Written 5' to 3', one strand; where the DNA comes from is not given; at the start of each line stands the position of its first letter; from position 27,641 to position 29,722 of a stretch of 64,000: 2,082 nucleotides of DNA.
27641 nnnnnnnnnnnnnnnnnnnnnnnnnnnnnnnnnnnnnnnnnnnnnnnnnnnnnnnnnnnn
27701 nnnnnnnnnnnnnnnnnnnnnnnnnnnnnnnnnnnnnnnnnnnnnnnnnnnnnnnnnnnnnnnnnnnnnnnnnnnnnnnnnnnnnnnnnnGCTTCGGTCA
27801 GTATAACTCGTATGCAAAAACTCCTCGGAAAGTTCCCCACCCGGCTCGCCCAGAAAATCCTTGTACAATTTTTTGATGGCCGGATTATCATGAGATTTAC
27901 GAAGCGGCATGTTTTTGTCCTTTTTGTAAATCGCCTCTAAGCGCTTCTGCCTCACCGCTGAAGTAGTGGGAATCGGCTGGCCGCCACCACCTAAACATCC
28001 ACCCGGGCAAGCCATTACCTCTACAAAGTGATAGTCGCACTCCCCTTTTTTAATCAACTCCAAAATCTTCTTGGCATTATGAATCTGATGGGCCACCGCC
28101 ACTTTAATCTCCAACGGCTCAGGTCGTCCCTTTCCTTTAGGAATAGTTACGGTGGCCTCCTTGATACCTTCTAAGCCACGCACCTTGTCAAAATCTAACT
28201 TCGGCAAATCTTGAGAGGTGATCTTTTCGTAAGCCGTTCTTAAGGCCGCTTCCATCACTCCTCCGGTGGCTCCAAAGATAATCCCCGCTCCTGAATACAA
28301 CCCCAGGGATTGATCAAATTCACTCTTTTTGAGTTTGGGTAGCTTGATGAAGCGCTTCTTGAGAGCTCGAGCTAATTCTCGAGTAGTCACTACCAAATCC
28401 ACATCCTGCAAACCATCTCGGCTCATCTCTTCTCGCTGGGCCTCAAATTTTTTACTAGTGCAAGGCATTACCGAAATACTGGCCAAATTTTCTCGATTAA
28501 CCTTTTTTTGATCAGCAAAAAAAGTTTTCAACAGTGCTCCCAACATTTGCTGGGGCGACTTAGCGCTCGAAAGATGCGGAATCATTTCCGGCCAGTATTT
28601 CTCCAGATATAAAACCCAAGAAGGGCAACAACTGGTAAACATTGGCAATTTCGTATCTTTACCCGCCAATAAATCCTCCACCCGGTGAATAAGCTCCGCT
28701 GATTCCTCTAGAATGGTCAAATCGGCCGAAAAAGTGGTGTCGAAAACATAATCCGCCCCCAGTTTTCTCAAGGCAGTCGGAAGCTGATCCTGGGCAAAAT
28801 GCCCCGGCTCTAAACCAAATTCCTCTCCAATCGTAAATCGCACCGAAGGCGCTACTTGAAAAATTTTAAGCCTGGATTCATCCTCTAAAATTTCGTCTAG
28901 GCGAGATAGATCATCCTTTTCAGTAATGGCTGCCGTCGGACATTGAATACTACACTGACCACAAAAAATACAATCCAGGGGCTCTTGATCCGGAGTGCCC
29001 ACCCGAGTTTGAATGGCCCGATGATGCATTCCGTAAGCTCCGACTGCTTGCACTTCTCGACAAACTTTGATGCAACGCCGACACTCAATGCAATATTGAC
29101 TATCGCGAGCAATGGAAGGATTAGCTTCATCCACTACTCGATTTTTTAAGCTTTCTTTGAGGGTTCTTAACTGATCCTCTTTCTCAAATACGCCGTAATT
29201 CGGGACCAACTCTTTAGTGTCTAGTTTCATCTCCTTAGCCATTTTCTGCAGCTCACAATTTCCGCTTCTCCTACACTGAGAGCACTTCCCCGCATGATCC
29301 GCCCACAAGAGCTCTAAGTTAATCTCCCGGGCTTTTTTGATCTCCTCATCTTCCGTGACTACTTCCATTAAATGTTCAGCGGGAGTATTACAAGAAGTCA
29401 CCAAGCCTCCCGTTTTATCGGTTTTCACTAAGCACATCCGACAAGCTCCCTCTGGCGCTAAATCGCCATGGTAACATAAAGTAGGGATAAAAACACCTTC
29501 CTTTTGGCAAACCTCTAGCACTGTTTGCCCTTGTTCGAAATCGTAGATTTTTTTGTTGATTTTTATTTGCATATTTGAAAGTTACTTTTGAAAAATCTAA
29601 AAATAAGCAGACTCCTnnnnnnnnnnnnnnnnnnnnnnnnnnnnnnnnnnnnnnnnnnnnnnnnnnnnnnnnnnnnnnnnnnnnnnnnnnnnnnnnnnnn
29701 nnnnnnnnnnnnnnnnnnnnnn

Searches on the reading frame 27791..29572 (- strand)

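Call 7: search_protein_families(library=pfam, proteins=[window:27791-29572:-], max_evalue=0.1)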
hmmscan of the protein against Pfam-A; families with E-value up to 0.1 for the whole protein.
window:27791-29572:- (594 aa): 17 families
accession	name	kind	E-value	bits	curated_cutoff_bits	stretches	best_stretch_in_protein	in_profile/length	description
PF02906.19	Fe_hyd_lg_C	-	6.7e-88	294.9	22.1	1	237-530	4-245/245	Iron only hydrogenase large subunit, C-terminal domain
PF02256.22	Fe_hyd_SSU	-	1.7e-25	89.3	24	1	540-593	3-56/56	Iron hydrogenase small subunit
PF13510.11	Fer2_4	-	2.5e-14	53.5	22.8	1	2-74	5-80/82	2Fe-2S iron-sulfur cluster binding domain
PF10588.14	NADH-G_4Fe-4S_3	-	3.2e-11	43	27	1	82-119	1-38/40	NADH-ubiquinone oxidoreductase-G iron-sulfur binding region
PF12838.12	Fer4_7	-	2.3e-06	28.4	27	1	161-215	2-52/52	4Fe-4S dicluster domain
PF13187.11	Fer4_9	-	1.1e-05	25.8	27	1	160-216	1-52/52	4Fe-4S dicluster domain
PF00111.32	Fer2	-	1.2e-05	25.6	21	1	8-52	8-48/77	2Fe-2S iron-sulfur cluster binding domain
PF22117.2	Fer4_Nqo3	-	1.5e-05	25.5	27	1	152-217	2-67/67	NADH-quinone oxidoreductase subunit 3, ferredoxin-like domain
PF13484.11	Fer4_16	-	8.3e-05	23.7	30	1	201-222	2-24/66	4Fe-4S double cluster binding domain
PF00037.32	Fer4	-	0.0001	22.4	21.1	1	200-217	7-24/24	4Fe-4S binding domain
PF13237.11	Fer4_10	-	0.0002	21.7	25.5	2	154-212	2-53/53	4Fe-4S dicluster domain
PF14697.11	Fer4_21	-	0.00075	20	35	1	157-216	4-57/59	4Fe-4S dicluster domain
PF13183.11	Fer4_8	-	0.0011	19.9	27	1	159-213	3-66/68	4Fe-4S dicluster domain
PF17179.9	Fer4_22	-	0.0012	20.1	27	0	201-227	2-25/95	4Fe-4S dicluster domain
PF13534.11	Fer4_17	-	0.0022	18.9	22.2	1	161-213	2-58/61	4Fe-4S dicluster domain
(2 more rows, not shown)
